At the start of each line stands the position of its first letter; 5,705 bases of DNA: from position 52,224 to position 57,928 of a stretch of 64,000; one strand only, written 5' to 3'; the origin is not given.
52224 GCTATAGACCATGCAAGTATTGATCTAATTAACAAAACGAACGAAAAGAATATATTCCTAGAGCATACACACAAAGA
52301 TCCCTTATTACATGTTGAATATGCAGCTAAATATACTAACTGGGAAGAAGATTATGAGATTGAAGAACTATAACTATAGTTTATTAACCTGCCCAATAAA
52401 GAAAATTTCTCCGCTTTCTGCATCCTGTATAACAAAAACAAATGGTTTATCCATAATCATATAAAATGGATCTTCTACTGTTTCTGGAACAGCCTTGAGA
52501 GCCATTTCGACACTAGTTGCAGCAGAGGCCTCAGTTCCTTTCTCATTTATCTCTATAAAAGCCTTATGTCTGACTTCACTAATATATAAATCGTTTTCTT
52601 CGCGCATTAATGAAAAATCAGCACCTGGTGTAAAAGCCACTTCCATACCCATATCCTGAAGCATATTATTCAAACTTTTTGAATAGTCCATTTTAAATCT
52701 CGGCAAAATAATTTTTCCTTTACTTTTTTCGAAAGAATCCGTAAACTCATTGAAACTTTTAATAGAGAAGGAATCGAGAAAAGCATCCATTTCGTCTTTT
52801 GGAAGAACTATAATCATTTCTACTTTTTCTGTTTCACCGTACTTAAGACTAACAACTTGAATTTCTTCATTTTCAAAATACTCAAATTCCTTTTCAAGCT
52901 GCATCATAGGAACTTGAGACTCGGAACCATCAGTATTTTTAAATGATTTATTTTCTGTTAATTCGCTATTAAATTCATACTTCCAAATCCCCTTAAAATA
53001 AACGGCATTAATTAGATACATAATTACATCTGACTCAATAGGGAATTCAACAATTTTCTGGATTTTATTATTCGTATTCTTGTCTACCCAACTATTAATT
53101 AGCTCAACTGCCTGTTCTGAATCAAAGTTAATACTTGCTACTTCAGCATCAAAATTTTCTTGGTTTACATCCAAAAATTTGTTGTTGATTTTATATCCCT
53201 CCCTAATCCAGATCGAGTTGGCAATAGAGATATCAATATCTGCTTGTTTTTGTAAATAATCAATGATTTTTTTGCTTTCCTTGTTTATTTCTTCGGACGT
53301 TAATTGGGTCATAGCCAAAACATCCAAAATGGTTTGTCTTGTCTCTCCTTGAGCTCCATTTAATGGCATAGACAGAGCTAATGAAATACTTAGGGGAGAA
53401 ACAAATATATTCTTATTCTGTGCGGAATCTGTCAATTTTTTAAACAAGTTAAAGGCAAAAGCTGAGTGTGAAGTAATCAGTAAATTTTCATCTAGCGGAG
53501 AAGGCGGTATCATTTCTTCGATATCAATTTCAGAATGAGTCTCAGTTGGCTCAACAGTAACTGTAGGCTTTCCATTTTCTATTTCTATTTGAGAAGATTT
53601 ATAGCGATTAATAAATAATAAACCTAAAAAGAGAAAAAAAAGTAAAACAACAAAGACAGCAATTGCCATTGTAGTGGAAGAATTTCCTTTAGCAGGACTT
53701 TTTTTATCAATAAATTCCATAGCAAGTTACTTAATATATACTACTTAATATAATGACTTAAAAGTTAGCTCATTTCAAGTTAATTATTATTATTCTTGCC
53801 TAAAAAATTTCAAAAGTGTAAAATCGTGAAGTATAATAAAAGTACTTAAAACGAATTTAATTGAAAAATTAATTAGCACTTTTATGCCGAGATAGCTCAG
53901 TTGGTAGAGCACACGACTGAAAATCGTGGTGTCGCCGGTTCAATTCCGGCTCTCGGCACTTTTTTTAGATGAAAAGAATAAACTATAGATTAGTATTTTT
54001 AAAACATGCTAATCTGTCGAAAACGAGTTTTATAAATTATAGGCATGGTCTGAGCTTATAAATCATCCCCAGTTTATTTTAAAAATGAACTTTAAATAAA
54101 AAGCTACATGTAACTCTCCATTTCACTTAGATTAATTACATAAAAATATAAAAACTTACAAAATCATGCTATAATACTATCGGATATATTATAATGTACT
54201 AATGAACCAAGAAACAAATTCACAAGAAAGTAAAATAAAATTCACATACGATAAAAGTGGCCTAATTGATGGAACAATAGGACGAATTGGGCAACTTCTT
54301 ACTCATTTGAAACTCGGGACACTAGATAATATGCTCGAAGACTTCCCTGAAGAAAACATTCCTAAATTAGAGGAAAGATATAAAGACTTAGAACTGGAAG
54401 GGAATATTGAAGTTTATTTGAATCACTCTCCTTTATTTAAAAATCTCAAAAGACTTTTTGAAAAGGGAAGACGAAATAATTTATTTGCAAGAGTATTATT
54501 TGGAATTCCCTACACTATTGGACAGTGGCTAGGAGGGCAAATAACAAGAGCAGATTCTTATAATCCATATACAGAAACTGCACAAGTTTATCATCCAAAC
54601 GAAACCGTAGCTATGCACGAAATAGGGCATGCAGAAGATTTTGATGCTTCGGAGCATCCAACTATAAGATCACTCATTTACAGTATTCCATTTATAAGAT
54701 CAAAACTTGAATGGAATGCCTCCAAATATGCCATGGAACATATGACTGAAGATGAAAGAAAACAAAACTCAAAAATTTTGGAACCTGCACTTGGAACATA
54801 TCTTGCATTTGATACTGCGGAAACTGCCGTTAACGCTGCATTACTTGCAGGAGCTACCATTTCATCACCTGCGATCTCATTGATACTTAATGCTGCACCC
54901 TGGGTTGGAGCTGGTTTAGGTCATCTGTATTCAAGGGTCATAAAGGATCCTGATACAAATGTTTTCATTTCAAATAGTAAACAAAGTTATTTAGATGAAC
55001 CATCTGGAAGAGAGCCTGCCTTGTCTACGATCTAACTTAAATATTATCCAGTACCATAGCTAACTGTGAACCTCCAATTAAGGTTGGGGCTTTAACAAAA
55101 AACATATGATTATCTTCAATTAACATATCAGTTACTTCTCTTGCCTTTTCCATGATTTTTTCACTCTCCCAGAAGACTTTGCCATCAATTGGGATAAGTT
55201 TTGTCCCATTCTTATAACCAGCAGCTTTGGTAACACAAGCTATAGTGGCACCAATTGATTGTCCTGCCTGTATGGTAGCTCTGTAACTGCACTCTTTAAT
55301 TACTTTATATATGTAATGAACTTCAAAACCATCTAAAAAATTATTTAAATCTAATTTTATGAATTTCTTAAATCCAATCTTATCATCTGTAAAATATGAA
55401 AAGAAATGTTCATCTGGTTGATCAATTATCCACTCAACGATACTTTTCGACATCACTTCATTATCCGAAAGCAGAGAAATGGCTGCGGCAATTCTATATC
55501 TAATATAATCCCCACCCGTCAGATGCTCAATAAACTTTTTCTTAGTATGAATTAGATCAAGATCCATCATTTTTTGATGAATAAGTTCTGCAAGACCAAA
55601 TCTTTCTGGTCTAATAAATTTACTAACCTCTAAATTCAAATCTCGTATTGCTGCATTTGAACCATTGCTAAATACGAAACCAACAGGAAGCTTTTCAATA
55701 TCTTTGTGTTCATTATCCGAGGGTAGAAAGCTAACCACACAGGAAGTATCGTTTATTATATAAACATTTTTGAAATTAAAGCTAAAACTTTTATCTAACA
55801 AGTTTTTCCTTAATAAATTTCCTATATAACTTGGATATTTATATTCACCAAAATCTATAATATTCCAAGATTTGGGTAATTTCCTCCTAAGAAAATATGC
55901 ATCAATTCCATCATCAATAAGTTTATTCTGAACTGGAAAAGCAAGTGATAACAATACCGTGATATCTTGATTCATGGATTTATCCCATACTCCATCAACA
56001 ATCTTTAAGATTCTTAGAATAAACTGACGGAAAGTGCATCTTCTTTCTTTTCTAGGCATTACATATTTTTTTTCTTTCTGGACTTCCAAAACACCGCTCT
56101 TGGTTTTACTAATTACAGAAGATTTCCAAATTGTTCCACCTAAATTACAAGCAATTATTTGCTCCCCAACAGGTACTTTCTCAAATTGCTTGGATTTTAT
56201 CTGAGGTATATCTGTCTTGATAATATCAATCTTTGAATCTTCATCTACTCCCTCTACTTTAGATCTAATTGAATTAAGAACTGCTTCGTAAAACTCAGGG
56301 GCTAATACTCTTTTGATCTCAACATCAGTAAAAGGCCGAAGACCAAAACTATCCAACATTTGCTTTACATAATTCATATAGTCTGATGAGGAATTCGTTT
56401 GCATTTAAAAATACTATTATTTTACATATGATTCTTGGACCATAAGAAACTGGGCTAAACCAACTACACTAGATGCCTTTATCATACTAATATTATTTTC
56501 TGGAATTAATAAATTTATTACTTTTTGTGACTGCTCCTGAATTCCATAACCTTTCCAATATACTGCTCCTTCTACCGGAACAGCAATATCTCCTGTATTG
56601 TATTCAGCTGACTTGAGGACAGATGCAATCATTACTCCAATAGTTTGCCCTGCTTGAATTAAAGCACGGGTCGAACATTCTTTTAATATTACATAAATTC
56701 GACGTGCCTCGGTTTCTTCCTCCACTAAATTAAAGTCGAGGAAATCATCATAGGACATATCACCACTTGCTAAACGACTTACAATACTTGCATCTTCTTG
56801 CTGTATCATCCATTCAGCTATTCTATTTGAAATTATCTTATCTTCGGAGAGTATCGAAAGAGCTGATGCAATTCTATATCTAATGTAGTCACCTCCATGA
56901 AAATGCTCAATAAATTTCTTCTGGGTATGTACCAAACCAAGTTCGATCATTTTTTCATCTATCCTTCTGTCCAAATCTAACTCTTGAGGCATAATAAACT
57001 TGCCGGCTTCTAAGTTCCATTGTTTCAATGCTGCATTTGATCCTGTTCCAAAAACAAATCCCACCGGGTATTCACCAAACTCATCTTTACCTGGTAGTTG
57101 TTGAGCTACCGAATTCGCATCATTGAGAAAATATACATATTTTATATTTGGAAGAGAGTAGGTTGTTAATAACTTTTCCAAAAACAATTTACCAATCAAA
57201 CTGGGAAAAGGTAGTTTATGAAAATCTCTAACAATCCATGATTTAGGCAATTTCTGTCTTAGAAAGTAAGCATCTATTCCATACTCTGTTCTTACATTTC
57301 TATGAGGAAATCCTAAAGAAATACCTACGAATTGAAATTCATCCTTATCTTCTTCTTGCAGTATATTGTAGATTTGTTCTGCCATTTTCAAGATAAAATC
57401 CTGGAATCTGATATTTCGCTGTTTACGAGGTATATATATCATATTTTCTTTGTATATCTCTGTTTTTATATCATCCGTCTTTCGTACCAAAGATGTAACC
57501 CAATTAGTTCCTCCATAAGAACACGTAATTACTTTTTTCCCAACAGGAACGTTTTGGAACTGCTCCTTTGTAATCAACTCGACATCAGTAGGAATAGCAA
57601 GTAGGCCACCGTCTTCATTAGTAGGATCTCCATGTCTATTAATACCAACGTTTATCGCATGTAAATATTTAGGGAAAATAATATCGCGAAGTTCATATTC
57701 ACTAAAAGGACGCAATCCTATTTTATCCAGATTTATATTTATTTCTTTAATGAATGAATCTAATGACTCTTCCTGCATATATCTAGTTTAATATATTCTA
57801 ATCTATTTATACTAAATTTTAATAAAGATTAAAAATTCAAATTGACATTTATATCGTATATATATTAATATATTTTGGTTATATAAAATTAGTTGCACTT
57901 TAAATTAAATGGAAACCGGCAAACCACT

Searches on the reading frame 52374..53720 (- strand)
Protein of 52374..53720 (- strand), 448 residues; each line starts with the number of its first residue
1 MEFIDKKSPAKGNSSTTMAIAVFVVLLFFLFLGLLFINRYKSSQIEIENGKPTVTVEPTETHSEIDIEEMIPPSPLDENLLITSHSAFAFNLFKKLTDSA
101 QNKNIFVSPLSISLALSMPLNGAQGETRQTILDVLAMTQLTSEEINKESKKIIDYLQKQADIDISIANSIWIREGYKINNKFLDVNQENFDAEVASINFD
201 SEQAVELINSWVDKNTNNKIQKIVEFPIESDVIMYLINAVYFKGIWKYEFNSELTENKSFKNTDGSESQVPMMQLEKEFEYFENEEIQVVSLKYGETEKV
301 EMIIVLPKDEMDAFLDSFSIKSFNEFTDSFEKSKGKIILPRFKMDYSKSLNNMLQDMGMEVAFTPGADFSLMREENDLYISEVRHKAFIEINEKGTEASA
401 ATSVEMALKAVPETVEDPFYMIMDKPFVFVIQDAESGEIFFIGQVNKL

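Call 46: search_protein_families(library=pfam, proteins=[window:52374-53720:-], max_evalue=0.0001)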
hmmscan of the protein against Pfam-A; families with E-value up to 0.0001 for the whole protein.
window:52374-53720:- (448 aa): 1 family
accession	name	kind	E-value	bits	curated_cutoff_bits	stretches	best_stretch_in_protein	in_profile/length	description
PF00079.25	Serpin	-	1.8e-109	366.8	27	1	85-447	3-369/370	Serpin (serine protease inhibitor)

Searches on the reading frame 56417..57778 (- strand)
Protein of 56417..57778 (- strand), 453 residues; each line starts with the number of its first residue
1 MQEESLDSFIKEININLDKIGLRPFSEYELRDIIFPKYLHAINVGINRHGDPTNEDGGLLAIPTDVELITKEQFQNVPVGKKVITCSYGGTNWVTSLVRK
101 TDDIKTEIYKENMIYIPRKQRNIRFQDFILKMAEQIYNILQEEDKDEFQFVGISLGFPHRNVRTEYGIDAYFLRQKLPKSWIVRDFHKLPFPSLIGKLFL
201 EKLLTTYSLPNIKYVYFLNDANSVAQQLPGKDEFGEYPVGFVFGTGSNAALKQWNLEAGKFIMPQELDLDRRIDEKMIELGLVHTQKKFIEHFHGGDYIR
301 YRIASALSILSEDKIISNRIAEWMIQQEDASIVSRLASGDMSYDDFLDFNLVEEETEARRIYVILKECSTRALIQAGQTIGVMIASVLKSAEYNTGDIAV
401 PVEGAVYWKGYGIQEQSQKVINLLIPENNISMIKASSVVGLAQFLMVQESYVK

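Call 46: search_protein_families(library=pfam, proteins=[window:56417-57778:-], max_evalue=0.0001)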
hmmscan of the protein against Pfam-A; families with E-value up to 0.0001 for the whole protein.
window:56417-57778:- (453 aa): 0 families

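Call 77: search_protein_families(library=pfam, proteins=[window:56417-57778:-], max_evalue=0.01)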
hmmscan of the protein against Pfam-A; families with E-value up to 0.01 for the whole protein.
window:56417-57778:- (453 aa): 1 family
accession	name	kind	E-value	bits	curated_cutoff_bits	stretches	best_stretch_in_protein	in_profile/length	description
PF03727.22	Hexokinase_2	-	0.00018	21.4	24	1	255-441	38-236/242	Hexokinase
